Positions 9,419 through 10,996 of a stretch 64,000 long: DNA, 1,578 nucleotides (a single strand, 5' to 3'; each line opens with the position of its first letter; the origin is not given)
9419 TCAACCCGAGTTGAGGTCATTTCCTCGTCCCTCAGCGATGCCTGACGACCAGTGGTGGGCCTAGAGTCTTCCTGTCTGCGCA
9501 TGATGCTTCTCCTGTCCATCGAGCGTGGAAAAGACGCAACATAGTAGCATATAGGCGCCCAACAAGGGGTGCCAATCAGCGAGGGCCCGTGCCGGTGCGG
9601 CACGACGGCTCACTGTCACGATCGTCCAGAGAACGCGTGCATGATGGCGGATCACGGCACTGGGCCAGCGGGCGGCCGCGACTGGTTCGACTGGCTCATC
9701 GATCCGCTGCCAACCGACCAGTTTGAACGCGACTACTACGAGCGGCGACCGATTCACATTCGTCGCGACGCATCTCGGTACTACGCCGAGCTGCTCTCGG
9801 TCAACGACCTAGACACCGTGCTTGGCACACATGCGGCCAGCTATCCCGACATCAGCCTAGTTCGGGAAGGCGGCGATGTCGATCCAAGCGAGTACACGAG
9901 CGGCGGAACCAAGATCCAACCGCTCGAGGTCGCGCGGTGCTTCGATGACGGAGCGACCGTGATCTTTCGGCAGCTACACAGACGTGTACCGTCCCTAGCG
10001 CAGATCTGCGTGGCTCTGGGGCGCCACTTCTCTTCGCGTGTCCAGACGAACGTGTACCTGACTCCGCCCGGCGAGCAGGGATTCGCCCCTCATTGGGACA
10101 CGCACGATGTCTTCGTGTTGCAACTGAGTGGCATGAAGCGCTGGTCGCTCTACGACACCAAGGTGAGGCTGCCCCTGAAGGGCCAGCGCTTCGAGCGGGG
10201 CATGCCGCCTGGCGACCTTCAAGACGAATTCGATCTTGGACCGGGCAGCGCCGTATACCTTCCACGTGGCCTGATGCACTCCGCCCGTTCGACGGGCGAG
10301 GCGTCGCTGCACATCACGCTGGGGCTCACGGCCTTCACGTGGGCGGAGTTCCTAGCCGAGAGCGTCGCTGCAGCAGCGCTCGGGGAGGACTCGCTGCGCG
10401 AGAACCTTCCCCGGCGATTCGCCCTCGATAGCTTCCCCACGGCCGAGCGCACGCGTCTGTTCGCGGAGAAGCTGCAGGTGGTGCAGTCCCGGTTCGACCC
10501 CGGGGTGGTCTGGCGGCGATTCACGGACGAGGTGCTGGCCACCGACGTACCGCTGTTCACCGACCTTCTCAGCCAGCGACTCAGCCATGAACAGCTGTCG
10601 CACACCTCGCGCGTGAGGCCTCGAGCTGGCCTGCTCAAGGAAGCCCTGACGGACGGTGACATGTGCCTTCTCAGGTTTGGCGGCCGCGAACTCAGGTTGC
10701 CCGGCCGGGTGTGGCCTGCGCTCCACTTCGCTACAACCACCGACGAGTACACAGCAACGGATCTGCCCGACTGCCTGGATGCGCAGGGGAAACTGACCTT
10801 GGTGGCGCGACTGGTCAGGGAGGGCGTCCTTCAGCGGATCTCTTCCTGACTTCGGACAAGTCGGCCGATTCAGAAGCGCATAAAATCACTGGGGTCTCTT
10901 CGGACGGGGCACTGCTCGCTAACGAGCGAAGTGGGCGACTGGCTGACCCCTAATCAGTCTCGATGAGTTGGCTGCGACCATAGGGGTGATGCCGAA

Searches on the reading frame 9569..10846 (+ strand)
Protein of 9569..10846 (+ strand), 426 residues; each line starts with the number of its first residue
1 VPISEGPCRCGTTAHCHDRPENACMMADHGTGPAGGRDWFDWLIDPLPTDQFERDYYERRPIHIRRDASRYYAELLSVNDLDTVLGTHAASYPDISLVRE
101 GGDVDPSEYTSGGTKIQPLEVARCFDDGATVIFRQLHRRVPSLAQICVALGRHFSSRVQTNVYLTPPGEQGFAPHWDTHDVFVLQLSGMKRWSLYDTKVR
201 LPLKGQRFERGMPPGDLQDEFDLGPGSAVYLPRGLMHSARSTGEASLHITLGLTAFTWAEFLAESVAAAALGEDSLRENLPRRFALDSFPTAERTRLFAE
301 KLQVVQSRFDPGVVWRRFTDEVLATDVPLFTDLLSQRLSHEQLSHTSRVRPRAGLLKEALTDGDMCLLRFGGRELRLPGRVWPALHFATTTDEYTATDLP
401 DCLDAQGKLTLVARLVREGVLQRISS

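Call 59: search_protein_families(library=pfam, proteins=[window:9569-10846:+], max_evalue=0.01)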
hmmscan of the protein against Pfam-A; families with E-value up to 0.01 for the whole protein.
window:9569-10846:+ (426 aa): 2 families
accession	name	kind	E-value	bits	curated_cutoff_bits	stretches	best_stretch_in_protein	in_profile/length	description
PF08007.18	JmjC_2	-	6.3e-26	90.8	22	1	144-260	12-126/127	JmjC domain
PF07883.17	Cupin_2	-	0.0025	17.9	27.2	0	220-249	37-66/70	Cupin domain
